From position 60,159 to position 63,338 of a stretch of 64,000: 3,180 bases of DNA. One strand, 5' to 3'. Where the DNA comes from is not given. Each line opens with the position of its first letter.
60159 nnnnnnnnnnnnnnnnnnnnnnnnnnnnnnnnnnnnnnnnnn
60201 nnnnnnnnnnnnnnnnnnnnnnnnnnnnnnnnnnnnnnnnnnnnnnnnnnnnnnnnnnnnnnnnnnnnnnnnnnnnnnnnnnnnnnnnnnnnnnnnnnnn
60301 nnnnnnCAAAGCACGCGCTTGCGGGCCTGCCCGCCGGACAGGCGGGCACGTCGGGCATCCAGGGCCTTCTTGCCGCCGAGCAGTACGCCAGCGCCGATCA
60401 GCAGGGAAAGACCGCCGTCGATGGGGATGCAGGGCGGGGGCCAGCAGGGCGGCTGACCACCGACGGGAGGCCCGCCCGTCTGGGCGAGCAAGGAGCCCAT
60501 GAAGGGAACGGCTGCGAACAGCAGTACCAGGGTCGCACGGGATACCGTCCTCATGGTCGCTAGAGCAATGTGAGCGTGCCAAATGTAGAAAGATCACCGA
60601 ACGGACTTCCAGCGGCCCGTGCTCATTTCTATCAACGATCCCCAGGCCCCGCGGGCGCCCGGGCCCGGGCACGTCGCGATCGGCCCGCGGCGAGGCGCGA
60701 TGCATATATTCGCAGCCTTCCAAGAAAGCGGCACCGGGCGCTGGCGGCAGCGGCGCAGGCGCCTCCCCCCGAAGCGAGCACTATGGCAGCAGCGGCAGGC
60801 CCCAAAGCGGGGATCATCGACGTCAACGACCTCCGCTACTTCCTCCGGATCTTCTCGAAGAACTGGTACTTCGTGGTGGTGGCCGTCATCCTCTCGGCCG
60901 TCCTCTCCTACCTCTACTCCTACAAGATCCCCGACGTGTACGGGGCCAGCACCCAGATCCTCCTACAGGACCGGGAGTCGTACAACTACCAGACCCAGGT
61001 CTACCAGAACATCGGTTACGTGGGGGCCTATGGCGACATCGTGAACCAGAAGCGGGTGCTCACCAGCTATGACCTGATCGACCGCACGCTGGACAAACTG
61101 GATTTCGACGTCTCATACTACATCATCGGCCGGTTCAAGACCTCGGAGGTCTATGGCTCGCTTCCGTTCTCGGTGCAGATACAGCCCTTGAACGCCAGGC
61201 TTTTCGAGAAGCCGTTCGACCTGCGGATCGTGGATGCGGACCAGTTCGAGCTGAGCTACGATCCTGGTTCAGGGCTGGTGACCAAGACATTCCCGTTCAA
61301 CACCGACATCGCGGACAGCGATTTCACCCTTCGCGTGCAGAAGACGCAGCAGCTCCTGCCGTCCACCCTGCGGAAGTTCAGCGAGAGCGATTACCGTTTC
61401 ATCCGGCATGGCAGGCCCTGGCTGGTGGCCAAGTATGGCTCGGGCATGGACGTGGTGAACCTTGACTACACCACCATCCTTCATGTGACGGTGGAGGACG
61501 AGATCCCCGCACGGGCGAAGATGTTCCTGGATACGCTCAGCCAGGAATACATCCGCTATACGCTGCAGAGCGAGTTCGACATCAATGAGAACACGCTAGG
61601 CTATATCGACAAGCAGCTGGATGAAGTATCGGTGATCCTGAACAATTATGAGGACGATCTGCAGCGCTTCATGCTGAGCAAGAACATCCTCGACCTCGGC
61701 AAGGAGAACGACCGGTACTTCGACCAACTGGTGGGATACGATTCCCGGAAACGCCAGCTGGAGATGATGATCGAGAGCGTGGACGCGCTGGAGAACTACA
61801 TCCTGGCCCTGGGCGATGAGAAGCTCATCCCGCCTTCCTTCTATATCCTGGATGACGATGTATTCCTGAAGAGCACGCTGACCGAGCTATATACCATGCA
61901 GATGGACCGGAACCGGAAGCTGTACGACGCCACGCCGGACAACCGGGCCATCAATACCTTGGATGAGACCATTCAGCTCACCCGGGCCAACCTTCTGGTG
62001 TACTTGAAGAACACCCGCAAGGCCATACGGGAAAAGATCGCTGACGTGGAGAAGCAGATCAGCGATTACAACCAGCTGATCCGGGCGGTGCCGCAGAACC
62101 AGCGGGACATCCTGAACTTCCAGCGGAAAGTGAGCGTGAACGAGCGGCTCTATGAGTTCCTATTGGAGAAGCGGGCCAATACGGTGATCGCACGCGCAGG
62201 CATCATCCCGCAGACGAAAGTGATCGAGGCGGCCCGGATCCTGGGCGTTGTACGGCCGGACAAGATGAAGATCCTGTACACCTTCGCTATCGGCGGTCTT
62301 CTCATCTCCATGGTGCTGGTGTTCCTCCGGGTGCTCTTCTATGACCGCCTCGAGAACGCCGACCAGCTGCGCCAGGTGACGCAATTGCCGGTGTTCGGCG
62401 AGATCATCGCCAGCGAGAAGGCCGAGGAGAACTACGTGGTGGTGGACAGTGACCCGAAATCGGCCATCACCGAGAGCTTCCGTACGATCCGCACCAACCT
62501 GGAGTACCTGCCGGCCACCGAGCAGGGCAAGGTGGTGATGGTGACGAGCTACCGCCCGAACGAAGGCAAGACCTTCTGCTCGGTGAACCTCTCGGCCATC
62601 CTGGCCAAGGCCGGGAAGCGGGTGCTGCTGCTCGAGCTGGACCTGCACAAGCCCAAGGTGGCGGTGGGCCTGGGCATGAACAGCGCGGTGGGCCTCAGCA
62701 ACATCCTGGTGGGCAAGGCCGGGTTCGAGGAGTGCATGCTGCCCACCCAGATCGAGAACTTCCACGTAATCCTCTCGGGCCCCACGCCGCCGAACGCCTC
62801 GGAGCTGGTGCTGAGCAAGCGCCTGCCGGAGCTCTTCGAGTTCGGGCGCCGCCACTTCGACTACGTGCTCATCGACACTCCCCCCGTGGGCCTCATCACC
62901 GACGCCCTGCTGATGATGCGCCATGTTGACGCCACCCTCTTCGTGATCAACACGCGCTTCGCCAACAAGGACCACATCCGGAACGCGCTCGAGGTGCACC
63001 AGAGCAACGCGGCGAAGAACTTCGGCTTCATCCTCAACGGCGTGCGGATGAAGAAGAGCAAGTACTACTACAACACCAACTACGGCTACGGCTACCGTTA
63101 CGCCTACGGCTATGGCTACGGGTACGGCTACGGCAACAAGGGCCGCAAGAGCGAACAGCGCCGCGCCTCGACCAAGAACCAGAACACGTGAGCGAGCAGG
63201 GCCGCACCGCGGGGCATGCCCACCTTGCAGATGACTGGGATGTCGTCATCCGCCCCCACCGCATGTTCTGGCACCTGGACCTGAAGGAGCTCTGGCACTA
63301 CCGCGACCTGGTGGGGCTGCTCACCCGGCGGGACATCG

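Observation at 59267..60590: XrtF exosortase cassette headed by an 82-aa ORF that looks like a bare sorting-signal substrate (PIDGG-TM-basic tail)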

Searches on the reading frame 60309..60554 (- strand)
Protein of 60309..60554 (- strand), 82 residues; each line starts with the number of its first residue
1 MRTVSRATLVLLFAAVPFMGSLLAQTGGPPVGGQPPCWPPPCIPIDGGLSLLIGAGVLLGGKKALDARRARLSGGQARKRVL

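Call 5: search_protein_families(library=ncbifam, proteins=[window:60309-60554:-], max_evalue=1)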
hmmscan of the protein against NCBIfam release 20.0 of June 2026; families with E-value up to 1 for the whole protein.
window:60309-60554:- (82 aa): 1 family
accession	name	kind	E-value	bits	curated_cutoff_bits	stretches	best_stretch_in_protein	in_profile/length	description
NF046080.1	PID_CTERM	domain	2.6e-06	27.1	26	1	44-65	2-23/25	PID-CTERM protein-sorting domain-containing protein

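Call 6: search_protein_families(library=pfam, proteins=[window:60309-60554:-], max_evalue=1)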
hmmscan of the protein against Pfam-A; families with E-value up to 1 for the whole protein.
window:60309-60554:- (82 aa): 0 families

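Call 16: find_homologous_proteins(query=window:60309-60554:-, max_evalue=0.001)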
Query window:60309-60554:- (82 aa): 164 proteins with E <= 0.001 among 188 candidates; the best 120 are listed.
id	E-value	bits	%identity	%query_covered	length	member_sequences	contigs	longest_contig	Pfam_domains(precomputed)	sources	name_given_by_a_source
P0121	2.1e-43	163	96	100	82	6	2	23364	-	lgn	-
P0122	3.0e-29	118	86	77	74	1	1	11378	PF28310.1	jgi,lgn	jgi:hypothetical protein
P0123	3.1e-23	99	68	89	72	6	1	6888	PF28310.1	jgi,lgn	-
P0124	7.7e-23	98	72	87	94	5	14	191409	PF28310.1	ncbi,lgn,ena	-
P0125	1.1e-22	97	59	93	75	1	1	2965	PF28310.1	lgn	-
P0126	1.4e-22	97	72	83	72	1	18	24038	PF28310.1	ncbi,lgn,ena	-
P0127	5.7e-22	95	67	77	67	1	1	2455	PF28310.1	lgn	-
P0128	1.2e-21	94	65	79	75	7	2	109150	PF28310.1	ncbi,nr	ncbi:MAG: hypothetical protein IPN85_13010 [Flavobacteriales bacterium]|nr:hypothetical protein [Fla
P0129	1.6e-21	94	59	87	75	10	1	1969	PF28310.1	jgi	jgi:hypothetical protein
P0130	2.4e-21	93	55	93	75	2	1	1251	PF28310.1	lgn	-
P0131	2.6e-21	93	58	87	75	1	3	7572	PF28310.1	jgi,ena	jgi:hypothetical protein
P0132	3.0e-21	93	-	-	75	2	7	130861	PF28310.1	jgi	jgi:hypothetical protein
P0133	3.7e-21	92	57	85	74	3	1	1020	PF28310.1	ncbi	-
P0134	4.1e-21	92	64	89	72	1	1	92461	PF28310.1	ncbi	ncbi:MAG: PID-CTERM protein-sorting domain-containing protein [Flavobacteriales bacterium]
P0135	4.1e-21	92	72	74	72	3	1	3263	PF28310.1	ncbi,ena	ncbi:MAG: hypothetical protein ABIY71_13370 [Flavobacteriales bacterium]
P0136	5.5e-21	92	76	67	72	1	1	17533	PF28310.1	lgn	-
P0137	5.9e-21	92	-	-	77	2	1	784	PF28310.1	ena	-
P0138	6.6e-21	92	58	87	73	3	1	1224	PF28310.1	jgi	jgi:hypothetical protein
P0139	8.2e-21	91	75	67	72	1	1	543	PF28310.1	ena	-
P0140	1.1e-20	91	77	38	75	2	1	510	PF28310.1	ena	-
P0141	1.1e-20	91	61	87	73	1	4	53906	PF28310.1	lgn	-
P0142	1.2e-20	91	62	84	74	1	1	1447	PF28310.1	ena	-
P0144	1.9e-20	90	88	40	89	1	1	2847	PF28310.1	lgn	-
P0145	2.2e-20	90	63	87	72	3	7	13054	PF28310.1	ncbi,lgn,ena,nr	ncbi:MAG: hypothetical protein JST45_09125 [Bacteroidetes bacterium]|nr:hypothetical protein [Bacter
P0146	2.3e-20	90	63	87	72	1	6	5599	PF28310.1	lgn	-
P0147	2.6e-20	90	58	87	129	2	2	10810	PF28310.1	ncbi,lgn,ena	-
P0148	2.6e-20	90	68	90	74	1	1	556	PF28310.1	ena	-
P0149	3.0e-20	89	64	89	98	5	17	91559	PF28310.1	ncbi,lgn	-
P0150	3.0e-20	89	94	38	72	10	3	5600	PF28310.1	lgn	-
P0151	4.2e-20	89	94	38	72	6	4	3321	PF28310.1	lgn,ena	-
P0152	4.9e-20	89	63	89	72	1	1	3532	PF28310.1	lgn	-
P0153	5.1e-20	89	54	84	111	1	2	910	PF28310.1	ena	-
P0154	5.2e-20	89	88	40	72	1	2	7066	PF28310.1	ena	-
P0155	5.5e-20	89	61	85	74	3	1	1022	PF28310.1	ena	-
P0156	5.7e-20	89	66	87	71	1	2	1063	PF28310.1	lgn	-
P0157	7.6e-20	88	72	71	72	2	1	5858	PF28310.1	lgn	-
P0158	7.8e-20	88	58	89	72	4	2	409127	PF28310.1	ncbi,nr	ncbi:MAG: hypothetical protein IPN44_15555 [Flavobacteriales bacterium]|nr:hypothetical protein [Fla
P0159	8.5e-20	88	66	85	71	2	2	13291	PF28310.1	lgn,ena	-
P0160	9.9e-20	88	63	87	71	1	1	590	PF28310.1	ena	-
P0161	1.1e-19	88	55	84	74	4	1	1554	PF28310.1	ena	-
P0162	1.1e-19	88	91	40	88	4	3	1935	PF28310.1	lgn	-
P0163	1.2e-19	88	66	87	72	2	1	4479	PF28310.1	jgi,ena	-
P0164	1.3e-19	87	73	67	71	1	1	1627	PF28310.1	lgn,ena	-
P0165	1.5e-19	87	78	67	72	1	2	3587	PF28310.1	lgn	-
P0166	1.5e-19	87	51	84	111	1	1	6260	PF28310.1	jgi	-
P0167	1.5e-19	87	-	-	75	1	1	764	PF28310.1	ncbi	-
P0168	1.7e-19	87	66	79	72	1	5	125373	PF28310.1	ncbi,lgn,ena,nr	ncbi:MAG TPA: hypothetical protein PKD45_04035 [Flavobacteriales bacterium]|nr:hypothetical protein 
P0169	1.7e-19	87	63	87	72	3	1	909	PF28310.1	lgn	-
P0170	1.8e-19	87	74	71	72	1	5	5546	PF28310.1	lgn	-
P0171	1.8e-19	87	62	87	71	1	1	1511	PF28310.1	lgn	-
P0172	2.0e-19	87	72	70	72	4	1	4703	PF28310.1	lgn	-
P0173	2.1e-19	87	66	85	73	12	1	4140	PF28310.1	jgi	jgi:hypothetical protein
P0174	2.6e-19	86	59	84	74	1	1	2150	PF28310.1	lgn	-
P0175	2.7e-19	86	63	85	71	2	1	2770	PF28310.1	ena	-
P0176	3.0e-19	86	72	73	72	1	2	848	PF28310.1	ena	-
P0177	3.4e-19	86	58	87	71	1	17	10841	PF28310.1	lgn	-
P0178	3.5e-19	86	-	-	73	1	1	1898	PF28310.1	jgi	jgi:hypothetical protein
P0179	3.7e-19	86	63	89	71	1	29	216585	PF28310.1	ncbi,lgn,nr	ncbi:MAG: hypothetical protein WBB32_11485 [Flavobacteriales bacterium]|nr:hypothetical protein [Fla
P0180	3.8e-19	86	72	70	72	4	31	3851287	PF28310.1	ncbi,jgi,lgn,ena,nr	ncbi:MAG: hypothetical protein IPO60_07610 [Flavobacteriales bacterium]|jgi:hypothetical protein|nr:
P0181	6.0e-19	85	63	87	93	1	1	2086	PF28310.1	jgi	jgi:hypothetical protein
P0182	6.7e-19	85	65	87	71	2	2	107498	PF28310.1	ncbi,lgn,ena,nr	ncbi:MAG: hypothetical protein JNL43_07195 [Flavobacteriales bacterium]|nr:hypothetical protein [Fla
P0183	7.8e-19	85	51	84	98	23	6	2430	PF28310.1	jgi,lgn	jgi:hypothetical protein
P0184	8.2e-19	85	90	38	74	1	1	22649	PF28310.1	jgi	jgi:hypothetical protein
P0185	8.6e-19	85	71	41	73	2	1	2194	PF28310.1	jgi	-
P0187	1.0e-18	85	87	38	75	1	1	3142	PF28310.1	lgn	-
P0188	1.1e-18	84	66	87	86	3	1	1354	PF28310.1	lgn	-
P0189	1.1e-18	84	62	87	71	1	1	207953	PF28310.1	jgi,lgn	-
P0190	1.2e-18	84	-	-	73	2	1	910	PF28310.1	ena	-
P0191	1.2e-18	84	51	84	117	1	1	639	PF28310.1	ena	-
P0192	1.4e-18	84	63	87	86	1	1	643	PF28310.1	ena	-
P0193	1.5e-18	84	61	87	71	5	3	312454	PF28310.1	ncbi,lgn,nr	ncbi:MAG: hypothetical protein H6592_00575 [Flavobacteriales bacterium]|nr:hypothetical protein [Fla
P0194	1.6e-18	84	74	70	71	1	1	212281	PF28310.1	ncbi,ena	-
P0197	2.0e-18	84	61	87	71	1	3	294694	PF28310.1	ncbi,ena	-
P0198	2.1e-18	84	62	87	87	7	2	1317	PF28310.1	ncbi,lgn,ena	-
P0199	2.1e-18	84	64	80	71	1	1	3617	PF28310.1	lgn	-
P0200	2.2e-18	83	64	80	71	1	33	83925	PF28310.1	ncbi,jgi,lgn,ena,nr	ncbi:MAG: hypothetical protein IT225_08330 [Flavobacteriales bacterium]|jgi:hypothetical protein|nr:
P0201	2.2e-18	83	59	85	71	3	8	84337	PF28310.1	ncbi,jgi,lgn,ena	jgi:hypothetical protein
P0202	2.3e-18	83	54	85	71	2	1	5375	PF28310.1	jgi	jgi:hypothetical protein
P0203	2.8e-18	83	61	87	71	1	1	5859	PF28310.1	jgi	jgi:hypothetical protein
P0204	2.8e-18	83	58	87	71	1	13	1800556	PF28310.1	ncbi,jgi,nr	ncbi:MAG: hypothetical protein IPH05_06815 [Flavobacteriales bacterium]|jgi:hypothetical protein|nr:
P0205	2.8e-18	83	62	87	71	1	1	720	PF28310.1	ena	-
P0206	2.9e-18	83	76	40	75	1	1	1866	PF28310.1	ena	-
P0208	3.1e-18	83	62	87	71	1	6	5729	PF28310.1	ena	-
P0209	3.2e-18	83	61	87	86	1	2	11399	PF28310.1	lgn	-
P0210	3.2e-18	83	57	85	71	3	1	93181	PF28310.1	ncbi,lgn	ncbi:MAG: hypothetical protein R2817_14235 [Flavobacteriales bacterium]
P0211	3.7e-18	83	50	85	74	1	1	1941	PF28310.1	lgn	-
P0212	3.9e-18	83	69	35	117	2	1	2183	PF28310.1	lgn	-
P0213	4.6e-18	82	61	87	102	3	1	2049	PF28310.1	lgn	-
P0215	4.9e-18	82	59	87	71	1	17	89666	PF28310.1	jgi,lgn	jgi:hypothetical protein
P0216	5.3e-18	82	65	80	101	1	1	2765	PF28310.1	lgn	-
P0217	6.1e-18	82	71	41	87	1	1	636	PF28310.1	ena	-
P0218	6.9e-18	82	61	87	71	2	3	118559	PF28310.1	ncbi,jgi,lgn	-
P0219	7.3e-18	82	63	87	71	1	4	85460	PF28310.1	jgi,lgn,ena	-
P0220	7.5e-18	82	62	87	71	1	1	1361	PF28310.1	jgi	jgi:hypothetical protein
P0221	8.0e-18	82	54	85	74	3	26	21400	PF28310.1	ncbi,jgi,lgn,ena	-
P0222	8.1e-18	82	61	87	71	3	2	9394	PF28310.1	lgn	-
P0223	8.8e-18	82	60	85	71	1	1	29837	PF28310.1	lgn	-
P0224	9.0e-18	82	59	87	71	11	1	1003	PF28310.1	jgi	-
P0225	9.0e-18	82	55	87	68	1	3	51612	PF28310.1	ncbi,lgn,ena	-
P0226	9.7e-18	81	59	87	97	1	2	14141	PF28310.1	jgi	-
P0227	1.3e-17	81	56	87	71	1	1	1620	PF28310.1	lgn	-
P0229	1.5e-17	81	59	85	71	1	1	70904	PF28310.1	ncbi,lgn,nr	ncbi:MAG: hypothetical protein IPO05_12560 [Flavobacteriales bacterium]|nr:hypothetical protein [Fla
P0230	1.6e-17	81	66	78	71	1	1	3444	PF28310.1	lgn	-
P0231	2.0e-17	80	55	78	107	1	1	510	PF28310.1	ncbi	-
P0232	2.5e-17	80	62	80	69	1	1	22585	PF28310.1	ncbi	ncbi:MAG: hypothetical protein R2818_15805 [Flavobacteriales bacterium]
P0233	3.1e-17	80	64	68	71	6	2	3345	PF28310.1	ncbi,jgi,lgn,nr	ncbi:MAG: hypothetical protein MUE88_10155 [Flavobacteriales bacterium]|jgi:hypothetical protein|nr:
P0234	3.8e-17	80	55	89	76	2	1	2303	PF28310.1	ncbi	ncbi:MAG: hypothetical protein ABI373_05805 [Flavobacteriales bacterium]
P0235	3.9e-17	79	61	87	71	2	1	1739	PF28310.1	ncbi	-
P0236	4.1e-17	79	58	87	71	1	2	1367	PF28310.1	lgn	-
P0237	4.1e-17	79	59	87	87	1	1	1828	PF28310.1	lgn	-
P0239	7.7e-17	79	67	73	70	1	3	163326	PF28310.1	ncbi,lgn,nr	ncbi:MAG: hypothetical protein JNM62_03320 [Flavobacteriales bacterium]|nr:hypothetical protein [Fla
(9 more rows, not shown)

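Call 17: search_protein_families(library=pfam, proteins=[P0122, P0123, P0134, P0180, P0121], max_evalue=10)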
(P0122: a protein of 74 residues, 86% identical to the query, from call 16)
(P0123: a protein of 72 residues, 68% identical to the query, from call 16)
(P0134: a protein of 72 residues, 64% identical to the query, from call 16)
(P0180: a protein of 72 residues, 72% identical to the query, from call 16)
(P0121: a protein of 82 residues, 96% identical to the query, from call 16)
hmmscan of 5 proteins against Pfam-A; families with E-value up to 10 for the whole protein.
P0122 (74 aa): 0 families

P0123 (72 aa): 0 families

P0134 (72 aa): 0 families

P0180 (72 aa): 0 families

P0121 (82 aa): 0 families

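Call 18: search_protein_families(library=ncbifam, proteins=[P0122, P0123, P0134, P0180, P0121, P0147, P0153], max_evalue=1)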
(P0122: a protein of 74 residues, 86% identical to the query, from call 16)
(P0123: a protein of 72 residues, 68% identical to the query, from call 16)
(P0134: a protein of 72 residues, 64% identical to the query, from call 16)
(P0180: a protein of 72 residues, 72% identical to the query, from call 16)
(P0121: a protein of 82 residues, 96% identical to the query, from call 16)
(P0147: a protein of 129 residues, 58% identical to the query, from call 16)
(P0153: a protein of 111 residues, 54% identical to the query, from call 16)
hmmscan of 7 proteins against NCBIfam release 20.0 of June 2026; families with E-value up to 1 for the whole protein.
P0122 (74 aa): 1 family
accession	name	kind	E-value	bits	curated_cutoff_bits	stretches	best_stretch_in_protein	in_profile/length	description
NF046080.1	PID_CTERM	domain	2.8e-06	27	26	1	36-55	2-21/25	PID-CTERM protein-sorting domain-containing protein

P0123 (72 aa): 1 family
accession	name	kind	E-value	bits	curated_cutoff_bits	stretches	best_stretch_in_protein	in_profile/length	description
NF046080.1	PID_CTERM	domain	1.6e-06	27.8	26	1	41-62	2-23/25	PID-CTERM protein-sorting domain-containing protein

P0134 (72 aa): 1 family
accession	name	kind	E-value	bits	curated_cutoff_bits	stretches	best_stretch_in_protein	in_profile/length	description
NF046080.1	PID_CTERM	domain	7.5e-07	28.9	26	1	41-61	2-22/25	PID-CTERM protein-sorting domain-containing protein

P0180 (72 aa): 1 family
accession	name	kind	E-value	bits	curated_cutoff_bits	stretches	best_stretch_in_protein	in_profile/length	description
NF046080.1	PID_CTERM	domain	8.7e-07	28.7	26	1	41-62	2-23/25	PID-CTERM protein-sorting domain-containing protein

P0121 (82 aa): 1 family
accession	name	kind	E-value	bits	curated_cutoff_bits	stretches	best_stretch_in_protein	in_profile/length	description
NF046080.1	PID_CTERM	domain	3.8e-06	26.6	26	1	44-65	2-23/25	PID-CTERM protein-sorting domain-containing protein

P0147 (129 aa): 1 family
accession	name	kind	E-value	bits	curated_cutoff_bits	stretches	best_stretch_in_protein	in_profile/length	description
NF046080.1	PID_CTERM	domain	2.8e-06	27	26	1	98-119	2-23/25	PID-CTERM protein-sorting domain-containing protein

P0153 (111 aa): 1 family
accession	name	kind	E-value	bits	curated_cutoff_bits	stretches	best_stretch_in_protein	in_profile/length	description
NF046080.1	PID_CTERM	domain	1.5e-06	27.9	26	1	80-101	2-23/25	PID-CTERM protein-sorting domain-containing protein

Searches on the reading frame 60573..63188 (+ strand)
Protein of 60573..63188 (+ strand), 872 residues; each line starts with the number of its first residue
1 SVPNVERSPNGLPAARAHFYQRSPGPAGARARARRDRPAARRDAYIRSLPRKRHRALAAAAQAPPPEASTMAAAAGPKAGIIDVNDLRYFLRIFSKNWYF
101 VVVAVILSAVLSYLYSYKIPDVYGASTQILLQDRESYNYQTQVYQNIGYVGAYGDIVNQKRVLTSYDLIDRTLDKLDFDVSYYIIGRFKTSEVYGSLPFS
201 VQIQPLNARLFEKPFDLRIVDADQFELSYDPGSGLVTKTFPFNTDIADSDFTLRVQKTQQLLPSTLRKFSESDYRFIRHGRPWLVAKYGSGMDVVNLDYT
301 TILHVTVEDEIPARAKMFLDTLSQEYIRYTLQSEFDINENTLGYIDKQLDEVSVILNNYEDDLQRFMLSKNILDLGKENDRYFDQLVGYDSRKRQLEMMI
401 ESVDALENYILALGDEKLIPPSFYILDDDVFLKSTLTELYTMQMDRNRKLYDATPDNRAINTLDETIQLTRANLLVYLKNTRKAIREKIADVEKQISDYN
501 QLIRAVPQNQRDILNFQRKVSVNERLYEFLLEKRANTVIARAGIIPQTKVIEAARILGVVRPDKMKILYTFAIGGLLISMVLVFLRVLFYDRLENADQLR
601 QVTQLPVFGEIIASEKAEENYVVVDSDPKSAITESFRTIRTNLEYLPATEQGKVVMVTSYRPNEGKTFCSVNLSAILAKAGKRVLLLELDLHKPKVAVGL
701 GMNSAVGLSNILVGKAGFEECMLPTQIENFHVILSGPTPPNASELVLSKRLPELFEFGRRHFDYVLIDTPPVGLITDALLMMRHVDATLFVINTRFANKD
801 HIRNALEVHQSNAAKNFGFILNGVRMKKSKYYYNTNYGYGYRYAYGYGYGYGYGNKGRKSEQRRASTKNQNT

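Call 22: search_protein_families(library=pfam, proteins=[window:60573-63188:+], max_evalue=0.001)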
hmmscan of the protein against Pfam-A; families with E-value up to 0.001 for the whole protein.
window:60573-63188:+ (872 aa): 5 families
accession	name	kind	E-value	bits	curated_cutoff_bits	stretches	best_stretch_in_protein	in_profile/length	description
PF13614.12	AAA_31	-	2.4e-12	47.6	27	1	653-793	2-148/177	AAA domain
PF13807.11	GNVR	-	1.1e-08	35.3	27.7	1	509-587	2-81/82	G-rich domain on putative tyrosine kinase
PF01656.29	CbiA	-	6.7e-08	33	25.4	1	656-807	2-94/125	CobQ/CobB/MinD/ParA nucleotide binding domain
PF02706.20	Wzz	-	3.8e-07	30.8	25.5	1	86-176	4-91/91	Chain length determinant protein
PF10609.15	ParA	-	6.9e-06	26.1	27.1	1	653-794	4-143/246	NUBPL iron-transfer P-loop NTPase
